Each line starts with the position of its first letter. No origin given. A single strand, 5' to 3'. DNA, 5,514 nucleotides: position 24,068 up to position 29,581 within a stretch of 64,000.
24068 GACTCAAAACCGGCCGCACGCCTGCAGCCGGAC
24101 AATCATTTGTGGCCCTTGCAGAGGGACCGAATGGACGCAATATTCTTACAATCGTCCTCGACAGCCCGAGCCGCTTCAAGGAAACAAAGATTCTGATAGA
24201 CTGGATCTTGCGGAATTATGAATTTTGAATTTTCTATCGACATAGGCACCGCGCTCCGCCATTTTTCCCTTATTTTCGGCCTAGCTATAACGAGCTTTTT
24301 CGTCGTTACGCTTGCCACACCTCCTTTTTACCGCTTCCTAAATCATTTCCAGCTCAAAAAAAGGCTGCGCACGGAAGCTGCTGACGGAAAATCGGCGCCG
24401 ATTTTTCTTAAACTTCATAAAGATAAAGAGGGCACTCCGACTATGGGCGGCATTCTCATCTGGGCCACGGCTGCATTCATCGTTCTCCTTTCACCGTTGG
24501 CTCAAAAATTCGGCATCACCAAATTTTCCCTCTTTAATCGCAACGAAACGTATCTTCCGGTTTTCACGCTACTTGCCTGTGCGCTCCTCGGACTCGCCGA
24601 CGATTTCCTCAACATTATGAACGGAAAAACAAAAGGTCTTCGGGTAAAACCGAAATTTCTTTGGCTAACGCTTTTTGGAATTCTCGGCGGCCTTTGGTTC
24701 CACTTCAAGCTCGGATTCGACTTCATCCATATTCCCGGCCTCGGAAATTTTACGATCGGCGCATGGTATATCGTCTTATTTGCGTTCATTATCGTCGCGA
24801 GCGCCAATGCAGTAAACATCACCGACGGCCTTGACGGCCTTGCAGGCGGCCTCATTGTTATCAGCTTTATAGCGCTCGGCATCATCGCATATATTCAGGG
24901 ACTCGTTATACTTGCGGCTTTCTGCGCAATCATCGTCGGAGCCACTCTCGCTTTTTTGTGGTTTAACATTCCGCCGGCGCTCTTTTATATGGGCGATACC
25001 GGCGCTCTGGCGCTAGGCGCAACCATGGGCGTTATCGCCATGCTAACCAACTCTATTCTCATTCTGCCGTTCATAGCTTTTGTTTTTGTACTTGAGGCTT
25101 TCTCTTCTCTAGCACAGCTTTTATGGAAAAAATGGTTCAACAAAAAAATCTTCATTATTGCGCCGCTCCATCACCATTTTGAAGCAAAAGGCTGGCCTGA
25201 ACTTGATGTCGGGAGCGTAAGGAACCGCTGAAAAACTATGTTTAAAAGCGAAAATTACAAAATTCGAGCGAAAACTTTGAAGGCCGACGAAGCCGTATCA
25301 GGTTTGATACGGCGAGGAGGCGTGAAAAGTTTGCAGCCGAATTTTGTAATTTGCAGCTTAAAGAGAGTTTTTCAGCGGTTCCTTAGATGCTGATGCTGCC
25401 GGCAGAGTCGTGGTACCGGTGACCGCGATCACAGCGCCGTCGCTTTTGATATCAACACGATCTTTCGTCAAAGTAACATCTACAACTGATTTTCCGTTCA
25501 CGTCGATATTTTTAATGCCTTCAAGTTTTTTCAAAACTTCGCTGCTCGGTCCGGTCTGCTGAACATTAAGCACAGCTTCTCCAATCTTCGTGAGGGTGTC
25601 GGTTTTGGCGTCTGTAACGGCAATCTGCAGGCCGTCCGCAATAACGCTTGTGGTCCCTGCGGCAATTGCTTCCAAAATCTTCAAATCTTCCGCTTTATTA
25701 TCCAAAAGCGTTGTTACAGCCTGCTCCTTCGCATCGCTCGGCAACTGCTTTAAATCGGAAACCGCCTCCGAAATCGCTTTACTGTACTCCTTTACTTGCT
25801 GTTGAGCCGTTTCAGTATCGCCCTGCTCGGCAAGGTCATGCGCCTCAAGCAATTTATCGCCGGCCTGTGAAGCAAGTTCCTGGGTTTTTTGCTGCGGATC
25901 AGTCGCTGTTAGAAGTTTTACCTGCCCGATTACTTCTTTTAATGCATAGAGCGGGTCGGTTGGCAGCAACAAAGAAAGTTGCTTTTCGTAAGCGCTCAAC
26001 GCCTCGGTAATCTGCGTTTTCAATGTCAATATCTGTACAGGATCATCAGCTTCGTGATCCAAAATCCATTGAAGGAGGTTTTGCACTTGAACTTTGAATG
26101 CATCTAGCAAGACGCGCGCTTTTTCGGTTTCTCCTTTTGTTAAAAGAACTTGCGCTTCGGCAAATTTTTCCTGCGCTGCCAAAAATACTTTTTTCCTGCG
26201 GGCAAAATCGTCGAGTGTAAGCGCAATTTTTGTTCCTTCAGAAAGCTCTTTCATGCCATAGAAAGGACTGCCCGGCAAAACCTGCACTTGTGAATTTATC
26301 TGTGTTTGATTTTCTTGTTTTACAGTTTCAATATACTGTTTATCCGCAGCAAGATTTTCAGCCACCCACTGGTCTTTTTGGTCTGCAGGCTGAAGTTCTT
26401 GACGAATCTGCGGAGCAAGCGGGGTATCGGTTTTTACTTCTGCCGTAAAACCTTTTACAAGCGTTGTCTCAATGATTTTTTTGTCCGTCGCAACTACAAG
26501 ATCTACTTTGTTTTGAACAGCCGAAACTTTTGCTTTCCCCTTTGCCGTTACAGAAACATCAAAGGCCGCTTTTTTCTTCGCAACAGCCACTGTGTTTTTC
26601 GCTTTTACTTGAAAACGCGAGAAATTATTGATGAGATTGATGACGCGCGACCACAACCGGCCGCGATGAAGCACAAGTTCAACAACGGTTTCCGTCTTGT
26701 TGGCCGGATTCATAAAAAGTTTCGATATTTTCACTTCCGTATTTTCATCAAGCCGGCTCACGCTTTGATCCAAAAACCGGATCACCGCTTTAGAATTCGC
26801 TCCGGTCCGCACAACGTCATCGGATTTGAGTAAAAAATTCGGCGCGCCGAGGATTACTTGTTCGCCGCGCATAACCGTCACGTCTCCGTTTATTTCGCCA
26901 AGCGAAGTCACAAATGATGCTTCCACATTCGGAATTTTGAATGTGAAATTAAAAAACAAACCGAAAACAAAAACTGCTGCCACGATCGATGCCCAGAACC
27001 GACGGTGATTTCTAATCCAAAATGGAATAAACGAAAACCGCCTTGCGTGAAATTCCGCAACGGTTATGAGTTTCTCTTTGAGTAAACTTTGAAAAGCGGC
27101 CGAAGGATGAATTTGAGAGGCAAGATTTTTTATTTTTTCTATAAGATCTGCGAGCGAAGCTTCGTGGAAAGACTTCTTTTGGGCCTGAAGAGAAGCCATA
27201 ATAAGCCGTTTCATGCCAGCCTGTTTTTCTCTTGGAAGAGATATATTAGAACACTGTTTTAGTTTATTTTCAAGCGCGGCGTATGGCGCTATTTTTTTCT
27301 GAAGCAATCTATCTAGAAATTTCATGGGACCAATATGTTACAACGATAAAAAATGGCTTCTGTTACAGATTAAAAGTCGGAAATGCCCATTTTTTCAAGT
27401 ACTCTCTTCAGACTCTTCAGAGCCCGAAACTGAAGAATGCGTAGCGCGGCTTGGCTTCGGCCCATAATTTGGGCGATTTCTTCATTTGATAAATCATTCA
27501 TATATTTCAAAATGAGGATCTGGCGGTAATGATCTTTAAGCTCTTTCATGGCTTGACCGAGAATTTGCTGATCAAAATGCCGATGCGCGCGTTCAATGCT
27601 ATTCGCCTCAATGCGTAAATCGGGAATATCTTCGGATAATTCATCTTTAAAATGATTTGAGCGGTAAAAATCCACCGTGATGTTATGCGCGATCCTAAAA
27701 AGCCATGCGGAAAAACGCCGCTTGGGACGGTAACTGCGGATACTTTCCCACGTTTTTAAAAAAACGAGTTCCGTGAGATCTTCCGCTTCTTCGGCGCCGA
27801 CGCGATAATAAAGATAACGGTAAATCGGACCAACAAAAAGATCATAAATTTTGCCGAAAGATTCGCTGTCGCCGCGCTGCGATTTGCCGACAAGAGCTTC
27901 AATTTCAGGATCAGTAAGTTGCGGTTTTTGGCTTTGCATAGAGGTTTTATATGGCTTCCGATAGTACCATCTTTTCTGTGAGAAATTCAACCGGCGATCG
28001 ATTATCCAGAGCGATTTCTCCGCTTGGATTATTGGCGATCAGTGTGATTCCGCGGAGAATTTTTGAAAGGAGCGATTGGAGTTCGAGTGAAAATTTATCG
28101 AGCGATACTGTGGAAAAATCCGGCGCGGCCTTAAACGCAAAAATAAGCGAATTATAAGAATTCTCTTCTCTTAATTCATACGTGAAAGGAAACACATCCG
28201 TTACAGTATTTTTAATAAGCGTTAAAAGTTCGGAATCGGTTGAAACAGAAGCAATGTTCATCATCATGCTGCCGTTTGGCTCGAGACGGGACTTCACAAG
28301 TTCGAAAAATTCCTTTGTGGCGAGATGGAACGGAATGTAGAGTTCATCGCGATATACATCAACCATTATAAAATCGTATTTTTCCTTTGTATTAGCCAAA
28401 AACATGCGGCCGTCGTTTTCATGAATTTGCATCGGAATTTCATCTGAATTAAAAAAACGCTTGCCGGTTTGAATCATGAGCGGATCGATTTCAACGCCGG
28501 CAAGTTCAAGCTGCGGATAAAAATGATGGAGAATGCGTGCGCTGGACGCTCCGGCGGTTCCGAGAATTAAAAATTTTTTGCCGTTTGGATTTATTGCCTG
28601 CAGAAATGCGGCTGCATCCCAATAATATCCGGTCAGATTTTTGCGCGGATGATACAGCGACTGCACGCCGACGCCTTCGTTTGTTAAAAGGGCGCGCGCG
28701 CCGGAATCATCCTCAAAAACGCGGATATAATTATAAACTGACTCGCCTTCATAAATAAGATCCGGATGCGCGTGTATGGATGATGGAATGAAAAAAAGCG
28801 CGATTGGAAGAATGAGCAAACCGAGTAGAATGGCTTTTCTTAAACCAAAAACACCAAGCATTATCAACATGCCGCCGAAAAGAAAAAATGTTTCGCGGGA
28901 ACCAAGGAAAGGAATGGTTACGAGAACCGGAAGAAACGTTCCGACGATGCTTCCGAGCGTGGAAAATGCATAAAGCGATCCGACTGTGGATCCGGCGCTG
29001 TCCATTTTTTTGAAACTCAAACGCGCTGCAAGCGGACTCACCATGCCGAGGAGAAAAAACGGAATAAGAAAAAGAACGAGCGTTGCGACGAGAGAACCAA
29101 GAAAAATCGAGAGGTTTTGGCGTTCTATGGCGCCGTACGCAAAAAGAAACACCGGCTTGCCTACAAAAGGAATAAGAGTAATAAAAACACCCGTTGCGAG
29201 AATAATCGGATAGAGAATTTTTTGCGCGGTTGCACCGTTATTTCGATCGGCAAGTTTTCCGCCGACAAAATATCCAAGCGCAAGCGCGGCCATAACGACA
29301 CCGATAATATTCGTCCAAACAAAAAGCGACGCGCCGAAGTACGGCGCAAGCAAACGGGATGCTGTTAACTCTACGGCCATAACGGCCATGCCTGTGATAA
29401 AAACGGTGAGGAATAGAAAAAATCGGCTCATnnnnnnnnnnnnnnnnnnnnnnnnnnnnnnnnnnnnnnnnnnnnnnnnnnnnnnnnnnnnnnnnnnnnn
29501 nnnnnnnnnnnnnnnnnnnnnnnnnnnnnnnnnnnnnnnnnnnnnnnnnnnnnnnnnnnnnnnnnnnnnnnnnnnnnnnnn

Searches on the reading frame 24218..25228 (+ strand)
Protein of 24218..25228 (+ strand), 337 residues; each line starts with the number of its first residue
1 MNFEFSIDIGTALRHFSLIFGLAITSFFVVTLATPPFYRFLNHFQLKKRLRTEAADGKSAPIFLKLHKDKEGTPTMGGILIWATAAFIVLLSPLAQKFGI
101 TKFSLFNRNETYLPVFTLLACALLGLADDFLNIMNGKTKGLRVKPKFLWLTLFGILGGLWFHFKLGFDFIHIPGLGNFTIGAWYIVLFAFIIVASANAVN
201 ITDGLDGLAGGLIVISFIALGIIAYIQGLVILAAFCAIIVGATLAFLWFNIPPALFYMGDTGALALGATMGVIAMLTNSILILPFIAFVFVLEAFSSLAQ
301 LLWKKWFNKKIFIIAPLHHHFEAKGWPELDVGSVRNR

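Call 81: search_protein_families(library=pfam, proteins=[window:24218-25228:+], max_evalue=0.00001)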
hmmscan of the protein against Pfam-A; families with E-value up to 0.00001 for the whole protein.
window:24218-25228:+ (337 aa): 1 family
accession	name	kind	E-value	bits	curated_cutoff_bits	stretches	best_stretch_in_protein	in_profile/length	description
PF00953.26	Glycos_transf_4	-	3.5e-31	108.8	27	1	115-276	5-158/160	Glycosyl transferase family 4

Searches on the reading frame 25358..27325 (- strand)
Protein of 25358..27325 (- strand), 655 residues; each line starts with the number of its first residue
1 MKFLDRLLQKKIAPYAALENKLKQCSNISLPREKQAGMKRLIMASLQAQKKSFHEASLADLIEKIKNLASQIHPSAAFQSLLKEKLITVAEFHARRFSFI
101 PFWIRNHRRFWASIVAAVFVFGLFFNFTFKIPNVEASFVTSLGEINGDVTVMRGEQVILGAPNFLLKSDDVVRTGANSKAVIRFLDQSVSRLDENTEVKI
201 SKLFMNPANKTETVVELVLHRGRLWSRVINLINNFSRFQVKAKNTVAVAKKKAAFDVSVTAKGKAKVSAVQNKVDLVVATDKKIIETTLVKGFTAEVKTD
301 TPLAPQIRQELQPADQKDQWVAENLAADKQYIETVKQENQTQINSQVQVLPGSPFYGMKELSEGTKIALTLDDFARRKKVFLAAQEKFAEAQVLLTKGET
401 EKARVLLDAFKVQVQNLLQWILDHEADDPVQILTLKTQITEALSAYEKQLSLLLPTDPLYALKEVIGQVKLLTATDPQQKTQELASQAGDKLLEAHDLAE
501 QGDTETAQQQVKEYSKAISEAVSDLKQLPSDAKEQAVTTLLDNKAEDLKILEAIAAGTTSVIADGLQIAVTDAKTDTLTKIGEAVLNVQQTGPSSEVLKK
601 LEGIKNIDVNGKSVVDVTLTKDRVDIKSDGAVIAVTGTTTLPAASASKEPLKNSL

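Call 5: search_protein_families(library=pfam, proteins=[window:25358-27325:-], max_evalue=0.01)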
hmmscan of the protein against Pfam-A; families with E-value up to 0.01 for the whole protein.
window:25358-27325:- (655 aa): 2 families
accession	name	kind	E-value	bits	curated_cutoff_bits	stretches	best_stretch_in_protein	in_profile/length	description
PF18915.5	DUF5667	-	3.9e-25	88.6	27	2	454-539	3-77/99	Domain of unknown function (DUF5667)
PF04773.18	FecR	-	9.1e-10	39.3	24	1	170-274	1-96/97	FecR protein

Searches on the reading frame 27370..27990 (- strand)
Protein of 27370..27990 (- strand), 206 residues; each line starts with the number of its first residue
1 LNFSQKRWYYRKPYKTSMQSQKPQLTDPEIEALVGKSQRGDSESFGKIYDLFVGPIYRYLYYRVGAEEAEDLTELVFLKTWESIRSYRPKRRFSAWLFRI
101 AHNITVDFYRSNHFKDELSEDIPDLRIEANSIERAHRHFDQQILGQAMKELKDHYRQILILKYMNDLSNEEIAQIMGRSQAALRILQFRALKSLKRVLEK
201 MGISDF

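Call 5: search_protein_families(library=pfam, proteins=[window:27370-27990:-], max_evalue=0.01)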
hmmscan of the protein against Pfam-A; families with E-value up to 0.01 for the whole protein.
window:27370-27990:- (206 aa): 5 families
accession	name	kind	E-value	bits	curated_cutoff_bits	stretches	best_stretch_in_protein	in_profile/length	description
PF04542.20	Sigma70_r2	-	2.6e-13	50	24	1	52-112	5-68/71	Sigma-70 region 2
PF08281.18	Sigma70_r4_2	-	1.2e-11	44.5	25.7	1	142-194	2-54/54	Sigma-70, region 4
PF04545.22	Sigma70_r4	-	3.4e-08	33.3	24.1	1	147-195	1-49/50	Sigma-70, region 4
PF13986.11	DUF4224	-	0.0082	16.5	22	0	167-190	2-25/45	Domain of unknown function (DUF4224)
PF22233.2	PhyR_sigma-like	-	0.009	16.2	27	0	154-192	7-45/50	Response regulator PhyR, sigma-like domain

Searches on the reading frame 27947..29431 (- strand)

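Call 5: search_protein_families(library=pfam, proteins=[window:27947-29431:-], max_evalue=0.01)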
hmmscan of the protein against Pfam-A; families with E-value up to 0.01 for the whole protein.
window:27947-29431:- (494 aa): 1 family
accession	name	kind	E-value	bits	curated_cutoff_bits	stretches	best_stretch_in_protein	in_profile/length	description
PF01564.23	Spermine_synth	-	4.9e-13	49.5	22.9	1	281-416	16-156/186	Spermine/spermidine synthase domain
